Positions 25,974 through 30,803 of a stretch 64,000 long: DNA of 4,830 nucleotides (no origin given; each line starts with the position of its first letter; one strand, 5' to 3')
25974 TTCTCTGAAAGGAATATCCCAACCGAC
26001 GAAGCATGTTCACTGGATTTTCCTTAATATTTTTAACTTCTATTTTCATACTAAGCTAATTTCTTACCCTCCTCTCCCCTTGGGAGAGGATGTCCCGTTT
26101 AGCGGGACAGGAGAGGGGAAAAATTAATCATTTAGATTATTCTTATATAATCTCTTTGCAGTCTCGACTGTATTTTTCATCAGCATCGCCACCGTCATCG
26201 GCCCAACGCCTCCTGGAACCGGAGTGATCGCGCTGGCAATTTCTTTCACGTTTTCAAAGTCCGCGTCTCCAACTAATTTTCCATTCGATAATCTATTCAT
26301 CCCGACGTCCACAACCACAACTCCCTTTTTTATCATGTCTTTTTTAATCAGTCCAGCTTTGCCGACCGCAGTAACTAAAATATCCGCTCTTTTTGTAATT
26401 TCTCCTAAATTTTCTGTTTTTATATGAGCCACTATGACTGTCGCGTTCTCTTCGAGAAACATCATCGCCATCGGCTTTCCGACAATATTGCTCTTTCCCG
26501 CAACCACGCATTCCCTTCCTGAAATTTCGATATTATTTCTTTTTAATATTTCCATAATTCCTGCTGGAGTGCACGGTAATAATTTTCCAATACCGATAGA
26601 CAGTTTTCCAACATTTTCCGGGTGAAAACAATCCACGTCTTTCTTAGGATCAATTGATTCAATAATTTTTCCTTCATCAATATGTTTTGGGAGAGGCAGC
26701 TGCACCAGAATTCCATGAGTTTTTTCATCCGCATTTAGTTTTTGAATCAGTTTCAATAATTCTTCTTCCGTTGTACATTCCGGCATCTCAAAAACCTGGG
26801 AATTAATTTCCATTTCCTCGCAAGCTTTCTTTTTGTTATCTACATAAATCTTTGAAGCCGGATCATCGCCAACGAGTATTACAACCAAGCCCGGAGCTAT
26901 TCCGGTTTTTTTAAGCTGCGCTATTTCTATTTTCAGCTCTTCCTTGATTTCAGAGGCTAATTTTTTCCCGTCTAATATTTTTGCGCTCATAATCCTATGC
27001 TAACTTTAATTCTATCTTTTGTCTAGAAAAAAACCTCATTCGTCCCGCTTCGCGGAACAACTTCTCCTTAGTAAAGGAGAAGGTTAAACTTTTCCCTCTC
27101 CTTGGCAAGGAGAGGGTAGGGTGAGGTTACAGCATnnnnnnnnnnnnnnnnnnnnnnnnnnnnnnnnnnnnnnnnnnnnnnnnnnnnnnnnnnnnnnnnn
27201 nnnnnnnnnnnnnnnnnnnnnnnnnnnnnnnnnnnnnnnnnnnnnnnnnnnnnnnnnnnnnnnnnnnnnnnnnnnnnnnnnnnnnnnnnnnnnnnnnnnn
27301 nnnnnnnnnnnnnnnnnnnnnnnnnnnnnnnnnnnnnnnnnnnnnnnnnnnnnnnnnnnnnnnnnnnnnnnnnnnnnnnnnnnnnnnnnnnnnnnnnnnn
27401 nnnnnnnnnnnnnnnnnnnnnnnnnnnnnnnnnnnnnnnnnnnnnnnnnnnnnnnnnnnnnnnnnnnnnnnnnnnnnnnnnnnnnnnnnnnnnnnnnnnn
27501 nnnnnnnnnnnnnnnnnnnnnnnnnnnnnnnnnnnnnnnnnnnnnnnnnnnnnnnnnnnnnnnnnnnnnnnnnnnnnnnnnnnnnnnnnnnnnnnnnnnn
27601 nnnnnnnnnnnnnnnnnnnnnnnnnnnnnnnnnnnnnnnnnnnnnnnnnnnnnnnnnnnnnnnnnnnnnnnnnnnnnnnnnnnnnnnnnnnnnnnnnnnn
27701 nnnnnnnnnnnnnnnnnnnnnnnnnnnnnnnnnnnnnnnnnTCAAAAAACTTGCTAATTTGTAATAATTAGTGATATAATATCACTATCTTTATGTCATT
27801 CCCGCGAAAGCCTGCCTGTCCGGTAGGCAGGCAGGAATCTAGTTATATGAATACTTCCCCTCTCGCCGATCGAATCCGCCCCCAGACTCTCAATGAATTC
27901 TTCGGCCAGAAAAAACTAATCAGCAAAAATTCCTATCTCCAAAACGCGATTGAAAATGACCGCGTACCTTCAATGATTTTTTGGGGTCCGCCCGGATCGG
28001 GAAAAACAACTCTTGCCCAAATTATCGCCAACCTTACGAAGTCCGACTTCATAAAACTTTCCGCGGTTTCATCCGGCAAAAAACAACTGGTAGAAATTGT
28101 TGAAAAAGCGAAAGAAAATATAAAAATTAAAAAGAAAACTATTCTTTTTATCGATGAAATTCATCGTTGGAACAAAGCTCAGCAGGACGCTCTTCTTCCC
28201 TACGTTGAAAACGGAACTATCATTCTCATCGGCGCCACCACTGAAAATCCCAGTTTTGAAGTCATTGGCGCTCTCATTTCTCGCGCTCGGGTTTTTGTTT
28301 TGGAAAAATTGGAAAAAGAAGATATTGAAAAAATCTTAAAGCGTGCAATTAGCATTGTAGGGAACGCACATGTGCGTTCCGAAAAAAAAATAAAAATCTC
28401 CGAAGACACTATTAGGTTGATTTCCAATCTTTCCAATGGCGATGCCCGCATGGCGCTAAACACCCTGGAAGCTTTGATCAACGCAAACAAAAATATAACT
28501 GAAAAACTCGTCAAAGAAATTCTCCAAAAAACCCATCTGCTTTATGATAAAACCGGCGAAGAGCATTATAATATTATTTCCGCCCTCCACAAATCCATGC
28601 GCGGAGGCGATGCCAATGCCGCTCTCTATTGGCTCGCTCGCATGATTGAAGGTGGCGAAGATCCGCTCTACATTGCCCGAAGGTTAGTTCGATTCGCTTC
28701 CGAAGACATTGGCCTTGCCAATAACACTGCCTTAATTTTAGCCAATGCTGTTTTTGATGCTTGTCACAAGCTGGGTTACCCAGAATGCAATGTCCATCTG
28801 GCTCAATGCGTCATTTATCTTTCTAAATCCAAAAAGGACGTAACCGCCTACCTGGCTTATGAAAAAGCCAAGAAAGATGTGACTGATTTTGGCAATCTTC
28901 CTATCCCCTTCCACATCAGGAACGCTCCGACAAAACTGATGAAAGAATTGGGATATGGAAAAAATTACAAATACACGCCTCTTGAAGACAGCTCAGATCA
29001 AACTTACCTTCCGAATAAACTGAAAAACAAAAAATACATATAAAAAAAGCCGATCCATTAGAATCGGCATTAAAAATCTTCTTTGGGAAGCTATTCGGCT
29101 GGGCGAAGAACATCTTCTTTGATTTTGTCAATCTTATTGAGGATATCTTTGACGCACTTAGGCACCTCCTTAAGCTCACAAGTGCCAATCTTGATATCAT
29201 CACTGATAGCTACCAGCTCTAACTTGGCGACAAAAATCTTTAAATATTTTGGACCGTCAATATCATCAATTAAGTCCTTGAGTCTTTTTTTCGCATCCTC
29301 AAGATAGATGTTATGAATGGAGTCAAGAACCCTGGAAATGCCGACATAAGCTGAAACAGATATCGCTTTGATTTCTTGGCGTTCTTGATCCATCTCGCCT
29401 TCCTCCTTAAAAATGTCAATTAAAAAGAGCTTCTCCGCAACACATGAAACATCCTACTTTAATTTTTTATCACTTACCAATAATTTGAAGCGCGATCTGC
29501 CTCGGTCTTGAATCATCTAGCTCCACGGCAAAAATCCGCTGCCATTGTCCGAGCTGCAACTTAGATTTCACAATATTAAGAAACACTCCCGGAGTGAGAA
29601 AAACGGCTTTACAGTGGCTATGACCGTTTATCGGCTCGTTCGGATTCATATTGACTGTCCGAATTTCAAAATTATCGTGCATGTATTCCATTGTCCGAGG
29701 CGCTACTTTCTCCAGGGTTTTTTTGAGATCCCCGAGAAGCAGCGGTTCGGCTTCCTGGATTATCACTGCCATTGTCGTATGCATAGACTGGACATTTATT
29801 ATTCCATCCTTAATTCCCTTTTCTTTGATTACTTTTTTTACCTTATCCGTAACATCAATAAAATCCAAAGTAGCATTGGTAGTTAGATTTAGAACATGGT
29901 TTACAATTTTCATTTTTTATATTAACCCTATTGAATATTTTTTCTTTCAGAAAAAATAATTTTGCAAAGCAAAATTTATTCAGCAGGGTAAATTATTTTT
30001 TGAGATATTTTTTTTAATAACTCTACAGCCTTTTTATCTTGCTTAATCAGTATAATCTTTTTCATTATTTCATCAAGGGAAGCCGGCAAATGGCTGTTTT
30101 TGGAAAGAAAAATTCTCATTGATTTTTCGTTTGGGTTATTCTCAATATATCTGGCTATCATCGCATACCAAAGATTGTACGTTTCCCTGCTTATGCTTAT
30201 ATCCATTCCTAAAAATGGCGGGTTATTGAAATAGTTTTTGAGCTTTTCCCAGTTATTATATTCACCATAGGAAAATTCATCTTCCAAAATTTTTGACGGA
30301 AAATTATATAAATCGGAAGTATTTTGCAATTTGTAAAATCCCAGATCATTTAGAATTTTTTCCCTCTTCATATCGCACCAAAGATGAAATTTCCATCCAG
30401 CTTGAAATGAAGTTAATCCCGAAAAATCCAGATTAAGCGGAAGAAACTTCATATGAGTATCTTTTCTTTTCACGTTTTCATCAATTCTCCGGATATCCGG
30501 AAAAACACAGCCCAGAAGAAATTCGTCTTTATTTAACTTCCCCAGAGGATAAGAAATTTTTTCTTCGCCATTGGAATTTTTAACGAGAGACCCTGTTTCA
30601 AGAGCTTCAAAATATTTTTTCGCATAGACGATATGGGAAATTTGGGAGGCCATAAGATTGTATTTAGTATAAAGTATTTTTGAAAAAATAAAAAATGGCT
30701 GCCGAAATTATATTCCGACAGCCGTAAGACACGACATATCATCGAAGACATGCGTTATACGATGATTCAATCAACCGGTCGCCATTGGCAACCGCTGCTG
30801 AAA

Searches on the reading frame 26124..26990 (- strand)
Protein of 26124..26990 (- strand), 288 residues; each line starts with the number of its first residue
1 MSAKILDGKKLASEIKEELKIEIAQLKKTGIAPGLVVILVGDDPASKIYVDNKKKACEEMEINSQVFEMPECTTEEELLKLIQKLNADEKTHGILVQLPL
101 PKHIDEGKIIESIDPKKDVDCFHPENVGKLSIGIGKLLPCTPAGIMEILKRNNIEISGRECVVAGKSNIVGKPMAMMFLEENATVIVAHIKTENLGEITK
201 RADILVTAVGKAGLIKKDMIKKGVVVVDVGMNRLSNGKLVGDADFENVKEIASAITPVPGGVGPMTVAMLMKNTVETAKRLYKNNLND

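Call 18: search_protein_families(library=pfam, proteins=[window:26124-26990:-], max_evalue=0.001)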
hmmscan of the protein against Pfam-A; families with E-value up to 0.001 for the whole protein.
window:26124-26990:- (288 aa): 2 families
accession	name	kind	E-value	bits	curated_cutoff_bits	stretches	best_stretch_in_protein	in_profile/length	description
PF02882.25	THF_DHG_CYH_C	-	6.2e-69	230.8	27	1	123-280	1-158/160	Tetrahydrofolate dehydrogenase/cyclohydrolase, NAD(P)-binding domain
PF00763.28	THF_DHG_CYH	-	1.3e-46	158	32.8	1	6-120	1-115/115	Tetrahydrofolate dehydrogenase/cyclohydrolase, catalytic domain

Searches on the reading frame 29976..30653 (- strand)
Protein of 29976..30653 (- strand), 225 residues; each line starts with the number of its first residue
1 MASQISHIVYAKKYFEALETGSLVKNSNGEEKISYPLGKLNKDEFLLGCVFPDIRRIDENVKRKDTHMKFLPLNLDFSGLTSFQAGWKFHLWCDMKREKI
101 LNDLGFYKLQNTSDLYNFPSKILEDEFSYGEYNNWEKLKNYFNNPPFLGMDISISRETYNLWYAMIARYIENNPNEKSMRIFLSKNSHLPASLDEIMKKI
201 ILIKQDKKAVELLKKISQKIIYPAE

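Call 34: search_protein_families(library=pfam, proteins=[window:29976-30653:-], max_evalue=0.01)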
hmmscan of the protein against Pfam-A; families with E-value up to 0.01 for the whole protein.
window:29976-30653:- (225 aa): 1 family
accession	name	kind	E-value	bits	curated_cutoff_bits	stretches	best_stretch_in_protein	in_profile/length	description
PF00882.24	Zn_dep_PLPC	-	0.0011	19.4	26.8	1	32-95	21-52/167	Zinc dependent phospholipase C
